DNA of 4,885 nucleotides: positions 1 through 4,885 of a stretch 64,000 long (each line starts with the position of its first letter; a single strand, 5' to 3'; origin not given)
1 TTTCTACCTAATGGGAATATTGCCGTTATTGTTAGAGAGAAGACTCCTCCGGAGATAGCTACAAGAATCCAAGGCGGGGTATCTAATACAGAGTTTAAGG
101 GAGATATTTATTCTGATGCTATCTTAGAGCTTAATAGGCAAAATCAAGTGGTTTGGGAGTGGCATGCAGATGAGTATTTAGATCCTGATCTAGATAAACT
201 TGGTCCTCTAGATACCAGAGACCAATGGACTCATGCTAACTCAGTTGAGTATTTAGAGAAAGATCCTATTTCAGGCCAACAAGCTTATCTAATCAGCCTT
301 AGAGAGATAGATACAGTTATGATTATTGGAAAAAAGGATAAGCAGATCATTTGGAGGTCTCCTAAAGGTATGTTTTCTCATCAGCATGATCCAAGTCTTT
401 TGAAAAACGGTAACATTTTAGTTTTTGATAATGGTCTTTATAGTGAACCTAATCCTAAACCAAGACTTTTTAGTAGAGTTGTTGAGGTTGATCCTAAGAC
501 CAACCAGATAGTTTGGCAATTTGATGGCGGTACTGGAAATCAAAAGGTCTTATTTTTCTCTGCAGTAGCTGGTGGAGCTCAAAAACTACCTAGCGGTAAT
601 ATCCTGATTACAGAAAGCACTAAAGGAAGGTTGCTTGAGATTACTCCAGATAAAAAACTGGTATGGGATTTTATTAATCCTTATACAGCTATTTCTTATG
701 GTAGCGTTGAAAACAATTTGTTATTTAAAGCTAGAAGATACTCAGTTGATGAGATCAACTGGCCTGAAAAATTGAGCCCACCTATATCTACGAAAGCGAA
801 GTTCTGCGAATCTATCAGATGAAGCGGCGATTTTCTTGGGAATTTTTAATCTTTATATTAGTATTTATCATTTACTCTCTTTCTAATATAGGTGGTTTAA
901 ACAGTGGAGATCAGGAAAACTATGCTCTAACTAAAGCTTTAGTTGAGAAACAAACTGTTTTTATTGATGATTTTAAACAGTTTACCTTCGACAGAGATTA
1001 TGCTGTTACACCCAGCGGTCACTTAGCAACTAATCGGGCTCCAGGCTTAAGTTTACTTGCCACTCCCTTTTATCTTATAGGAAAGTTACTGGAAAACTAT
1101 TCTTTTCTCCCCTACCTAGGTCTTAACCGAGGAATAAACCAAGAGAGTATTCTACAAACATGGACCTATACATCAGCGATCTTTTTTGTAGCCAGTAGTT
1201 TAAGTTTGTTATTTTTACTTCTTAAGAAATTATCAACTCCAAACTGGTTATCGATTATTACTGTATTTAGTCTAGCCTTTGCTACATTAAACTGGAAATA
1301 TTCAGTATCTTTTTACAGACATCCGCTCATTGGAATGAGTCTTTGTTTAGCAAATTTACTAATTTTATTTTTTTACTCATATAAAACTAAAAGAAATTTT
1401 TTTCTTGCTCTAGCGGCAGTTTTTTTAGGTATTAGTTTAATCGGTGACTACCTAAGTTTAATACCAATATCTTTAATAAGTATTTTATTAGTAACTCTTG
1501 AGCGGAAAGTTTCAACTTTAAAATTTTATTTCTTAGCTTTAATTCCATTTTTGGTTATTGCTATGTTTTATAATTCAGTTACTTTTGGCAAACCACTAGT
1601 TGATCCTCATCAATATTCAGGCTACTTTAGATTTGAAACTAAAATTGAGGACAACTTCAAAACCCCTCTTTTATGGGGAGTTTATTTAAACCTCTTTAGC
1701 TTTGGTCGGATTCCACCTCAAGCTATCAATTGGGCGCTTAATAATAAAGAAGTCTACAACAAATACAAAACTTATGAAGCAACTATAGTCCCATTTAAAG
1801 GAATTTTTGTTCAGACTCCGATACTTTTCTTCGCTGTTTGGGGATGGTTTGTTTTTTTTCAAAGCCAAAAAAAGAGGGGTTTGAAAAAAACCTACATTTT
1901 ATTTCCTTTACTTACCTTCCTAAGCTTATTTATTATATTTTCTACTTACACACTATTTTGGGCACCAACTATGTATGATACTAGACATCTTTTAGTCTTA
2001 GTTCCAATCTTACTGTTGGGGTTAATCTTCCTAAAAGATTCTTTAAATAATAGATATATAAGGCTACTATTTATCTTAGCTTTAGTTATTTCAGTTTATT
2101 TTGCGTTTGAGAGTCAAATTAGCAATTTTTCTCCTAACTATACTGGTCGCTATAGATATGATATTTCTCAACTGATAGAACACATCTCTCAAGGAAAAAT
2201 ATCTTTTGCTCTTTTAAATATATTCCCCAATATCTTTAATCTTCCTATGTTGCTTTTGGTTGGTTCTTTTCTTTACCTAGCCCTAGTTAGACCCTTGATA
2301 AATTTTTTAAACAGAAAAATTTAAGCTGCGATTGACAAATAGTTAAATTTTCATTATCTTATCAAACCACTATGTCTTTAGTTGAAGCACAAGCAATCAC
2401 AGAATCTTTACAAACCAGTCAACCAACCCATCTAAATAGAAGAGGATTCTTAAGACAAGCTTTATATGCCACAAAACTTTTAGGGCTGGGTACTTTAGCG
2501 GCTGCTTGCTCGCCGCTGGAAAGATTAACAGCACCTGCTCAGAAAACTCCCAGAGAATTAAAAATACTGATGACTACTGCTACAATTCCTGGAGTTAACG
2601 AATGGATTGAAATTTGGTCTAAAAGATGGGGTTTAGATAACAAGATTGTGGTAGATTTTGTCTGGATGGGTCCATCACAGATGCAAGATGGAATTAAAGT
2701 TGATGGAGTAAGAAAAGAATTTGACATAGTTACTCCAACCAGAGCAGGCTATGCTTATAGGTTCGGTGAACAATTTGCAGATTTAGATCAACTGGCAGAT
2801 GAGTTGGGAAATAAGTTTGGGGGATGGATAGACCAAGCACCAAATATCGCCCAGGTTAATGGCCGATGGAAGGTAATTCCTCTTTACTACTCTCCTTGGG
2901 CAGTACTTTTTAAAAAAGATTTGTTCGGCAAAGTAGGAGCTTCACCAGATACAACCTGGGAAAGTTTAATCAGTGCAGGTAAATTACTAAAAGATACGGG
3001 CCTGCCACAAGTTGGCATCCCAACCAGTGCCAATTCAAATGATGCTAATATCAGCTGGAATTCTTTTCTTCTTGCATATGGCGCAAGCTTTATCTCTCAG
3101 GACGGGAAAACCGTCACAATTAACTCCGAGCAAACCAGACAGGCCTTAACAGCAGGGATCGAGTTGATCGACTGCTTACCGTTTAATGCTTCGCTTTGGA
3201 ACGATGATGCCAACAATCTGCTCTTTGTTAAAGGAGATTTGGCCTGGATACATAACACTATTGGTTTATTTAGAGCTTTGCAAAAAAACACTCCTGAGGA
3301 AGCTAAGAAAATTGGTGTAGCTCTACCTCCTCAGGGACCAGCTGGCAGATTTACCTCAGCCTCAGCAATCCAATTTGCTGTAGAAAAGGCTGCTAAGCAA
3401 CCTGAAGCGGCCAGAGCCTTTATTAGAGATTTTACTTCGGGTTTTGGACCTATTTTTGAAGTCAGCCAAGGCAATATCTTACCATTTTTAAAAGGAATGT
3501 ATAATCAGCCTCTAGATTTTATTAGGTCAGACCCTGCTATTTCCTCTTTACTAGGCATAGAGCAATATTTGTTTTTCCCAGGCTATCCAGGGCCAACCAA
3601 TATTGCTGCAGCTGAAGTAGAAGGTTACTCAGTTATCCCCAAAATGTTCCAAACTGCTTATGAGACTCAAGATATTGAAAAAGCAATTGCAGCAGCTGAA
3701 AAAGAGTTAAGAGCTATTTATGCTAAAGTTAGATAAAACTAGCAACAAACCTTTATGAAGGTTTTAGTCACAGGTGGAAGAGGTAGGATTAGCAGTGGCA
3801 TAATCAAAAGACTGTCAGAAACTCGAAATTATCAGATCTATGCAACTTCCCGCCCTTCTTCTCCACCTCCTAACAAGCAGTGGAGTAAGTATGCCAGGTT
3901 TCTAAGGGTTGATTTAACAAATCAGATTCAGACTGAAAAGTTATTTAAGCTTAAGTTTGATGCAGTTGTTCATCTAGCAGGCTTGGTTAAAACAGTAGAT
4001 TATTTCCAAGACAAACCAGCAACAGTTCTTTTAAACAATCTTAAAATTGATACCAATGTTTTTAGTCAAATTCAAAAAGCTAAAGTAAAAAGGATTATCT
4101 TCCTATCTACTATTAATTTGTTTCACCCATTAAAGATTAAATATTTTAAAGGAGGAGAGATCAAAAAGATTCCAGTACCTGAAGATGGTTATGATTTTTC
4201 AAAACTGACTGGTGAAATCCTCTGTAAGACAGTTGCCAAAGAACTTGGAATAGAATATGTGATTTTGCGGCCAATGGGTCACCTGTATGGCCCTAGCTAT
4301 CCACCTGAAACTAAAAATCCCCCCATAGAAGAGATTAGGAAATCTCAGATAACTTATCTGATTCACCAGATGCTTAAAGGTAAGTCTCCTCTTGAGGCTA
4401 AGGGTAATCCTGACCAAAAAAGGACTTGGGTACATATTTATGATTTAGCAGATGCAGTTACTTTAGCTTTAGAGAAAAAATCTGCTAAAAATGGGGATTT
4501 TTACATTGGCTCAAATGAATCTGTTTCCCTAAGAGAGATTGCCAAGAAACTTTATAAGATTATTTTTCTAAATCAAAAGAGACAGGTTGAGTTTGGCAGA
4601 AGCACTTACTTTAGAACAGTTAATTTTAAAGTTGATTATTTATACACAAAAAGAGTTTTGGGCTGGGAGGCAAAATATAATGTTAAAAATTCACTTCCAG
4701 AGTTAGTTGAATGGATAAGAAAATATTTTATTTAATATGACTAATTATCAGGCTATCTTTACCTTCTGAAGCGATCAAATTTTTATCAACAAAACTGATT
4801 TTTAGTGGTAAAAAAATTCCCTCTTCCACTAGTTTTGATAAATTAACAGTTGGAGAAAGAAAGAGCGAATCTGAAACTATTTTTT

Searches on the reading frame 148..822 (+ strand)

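Call 44: search_protein_families(library=pfam, proteins=[window:148-822:+], max_evalue=0.00001)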
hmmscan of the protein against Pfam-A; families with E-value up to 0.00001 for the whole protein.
window:148-822:+ (224 aa): 2 families
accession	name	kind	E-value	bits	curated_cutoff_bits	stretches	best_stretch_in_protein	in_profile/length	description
PF14269.12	Arylsulfotran_2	-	3.8e-19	69.6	27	1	26-177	143-300/301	Arylsulfotransferase (ASST)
PF05935.17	Arylsulfotrans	-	2.1e-18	66.9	24.2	2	75-161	239-336/374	Arylsulfotransferase (ASST)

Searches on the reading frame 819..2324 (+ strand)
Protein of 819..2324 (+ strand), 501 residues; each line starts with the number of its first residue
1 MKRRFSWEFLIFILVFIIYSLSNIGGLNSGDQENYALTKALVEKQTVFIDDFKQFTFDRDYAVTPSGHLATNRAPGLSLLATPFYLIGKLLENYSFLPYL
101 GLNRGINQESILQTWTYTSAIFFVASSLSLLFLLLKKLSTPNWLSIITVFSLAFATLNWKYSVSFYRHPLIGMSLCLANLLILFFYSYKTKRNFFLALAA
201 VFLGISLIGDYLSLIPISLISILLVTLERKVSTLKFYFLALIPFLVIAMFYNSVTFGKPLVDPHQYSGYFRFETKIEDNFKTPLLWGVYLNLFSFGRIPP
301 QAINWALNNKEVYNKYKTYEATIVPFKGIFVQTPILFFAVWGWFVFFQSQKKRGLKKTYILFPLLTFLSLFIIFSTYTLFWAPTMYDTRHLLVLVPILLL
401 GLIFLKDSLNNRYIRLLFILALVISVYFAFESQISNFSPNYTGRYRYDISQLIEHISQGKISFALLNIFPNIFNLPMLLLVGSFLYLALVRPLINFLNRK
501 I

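Call 44: search_protein_families(library=pfam, proteins=[window:819-2324:+], max_evalue=0.00001)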
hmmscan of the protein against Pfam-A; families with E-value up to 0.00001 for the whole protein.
window:819-2324:+ (501 aa): 0 families

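Call 86: find_encoding_contigs(protein=window:819-2324:+, flank=10000, max_places=2)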
Protein window:819-2324:+ (501 aa): 3 contigs read that carry it; 2 places shown.
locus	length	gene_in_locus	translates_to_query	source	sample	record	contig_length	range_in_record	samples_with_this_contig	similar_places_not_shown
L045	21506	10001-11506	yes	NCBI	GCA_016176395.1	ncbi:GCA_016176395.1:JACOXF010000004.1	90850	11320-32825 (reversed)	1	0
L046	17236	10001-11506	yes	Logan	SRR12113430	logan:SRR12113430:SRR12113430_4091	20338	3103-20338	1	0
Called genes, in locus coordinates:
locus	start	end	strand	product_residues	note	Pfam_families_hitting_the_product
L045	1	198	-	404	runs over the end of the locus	PF00155:Aminotran_1_2, PF00266:Aminotran_5 (weak), PF01041:DegT_DnrJ_EryC1, PF01212:Beta_elim_lyase (weak), PF01041:DegT_DnrJ_EryC1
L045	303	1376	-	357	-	PF09084:NMT1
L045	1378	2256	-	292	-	-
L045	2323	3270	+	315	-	PF01073:3Beta_HSD, PF01370:Epimerase, PF05368:NmrA (weak), PF13460:NAD_binding_10, PF16363:GDP_Man_Dehyd, PF07993:NAD_binding_4 (weak)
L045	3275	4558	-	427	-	-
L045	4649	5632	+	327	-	PF09084:NMT1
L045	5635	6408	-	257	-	PF00528:BPD_transp_1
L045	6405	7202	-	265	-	PF02463:SMC_N (faint), PF13476:AAA_23 (faint), PF00005:ABC_tran, PF13304:AAA_21 (weak)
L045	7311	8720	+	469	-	-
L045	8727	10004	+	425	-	PF05935:Arylsulfotrans, PF14269:Arylsulfotran_2, PF05935:Arylsulfotrans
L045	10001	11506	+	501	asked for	-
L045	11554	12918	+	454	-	PF01547:SBP_bac_1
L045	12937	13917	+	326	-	PF01073:3Beta_HSD, PF01370:Epimerase, PF02719:Polysacc_synt_2 (weak), PF04321:RmlD_sub_bind, PF13460:NAD_binding_10 (weak), PF16363:GDP_Man_Dehyd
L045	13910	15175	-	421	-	-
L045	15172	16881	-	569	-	-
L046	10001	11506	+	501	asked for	-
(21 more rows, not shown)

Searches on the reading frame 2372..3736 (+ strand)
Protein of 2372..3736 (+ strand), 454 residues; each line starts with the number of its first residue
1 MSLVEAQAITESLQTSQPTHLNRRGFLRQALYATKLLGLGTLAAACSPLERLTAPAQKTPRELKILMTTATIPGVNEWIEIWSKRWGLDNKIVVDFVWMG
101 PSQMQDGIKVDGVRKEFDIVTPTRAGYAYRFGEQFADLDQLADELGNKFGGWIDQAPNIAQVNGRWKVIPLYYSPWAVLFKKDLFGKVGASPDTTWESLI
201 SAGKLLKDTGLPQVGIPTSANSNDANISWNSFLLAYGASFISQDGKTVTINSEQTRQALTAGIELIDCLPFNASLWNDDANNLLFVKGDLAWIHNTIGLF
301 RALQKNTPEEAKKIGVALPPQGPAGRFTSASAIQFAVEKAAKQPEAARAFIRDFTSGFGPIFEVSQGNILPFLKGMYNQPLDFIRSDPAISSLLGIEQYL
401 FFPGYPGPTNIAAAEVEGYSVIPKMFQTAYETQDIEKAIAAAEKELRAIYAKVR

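Call 44: search_protein_families(library=pfam, proteins=[window:2372-3736:+], max_evalue=0.00001)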
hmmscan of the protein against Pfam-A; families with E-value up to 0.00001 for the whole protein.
window:2372-3736:+ (454 aa): 1 family
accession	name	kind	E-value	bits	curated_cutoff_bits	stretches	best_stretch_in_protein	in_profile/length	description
PF01547.30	SBP_bac_1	-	4.7e-18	66.6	26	1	90-352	22-298/307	Bacterial extracellular solute-binding protein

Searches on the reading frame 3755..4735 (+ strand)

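Call 44: search_protein_families(library=pfam, proteins=[window:3755-4735:+], max_evalue=0.00001)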
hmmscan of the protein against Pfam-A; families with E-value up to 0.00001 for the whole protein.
window:3755-4735:+ (326 aa): 6 families
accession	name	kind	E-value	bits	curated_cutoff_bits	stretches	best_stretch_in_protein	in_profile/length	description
PF01370.27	Epimerase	-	2.9e-40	138.6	20.9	1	3-252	1-240/240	NAD dependent epimerase/dehydratase family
PF16363.11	GDP_Man_Dehyd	-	2.4e-21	77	27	1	4-312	1-327/332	GDP-mannose 4,6 dehydratase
PF04321.23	RmlD_sub_bind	-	1.9e-09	37.5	27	1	1-268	1-229/287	RmlD substrate binding domain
PF02719.21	Polysacc_synt_2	-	3.6e-09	36.7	20.2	1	3-120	1-129/293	Polysaccharide biosynthesis protein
PF01073.25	3Beta_HSD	-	1.3e-08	34.7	22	1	4-182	1-186/280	3-beta hydroxysteroid dehydrogenase/isomerase family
PF13460.12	NAD_binding_10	-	2.5e-06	27.9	27.2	1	7-182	1-152/184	NAD(P)H-binding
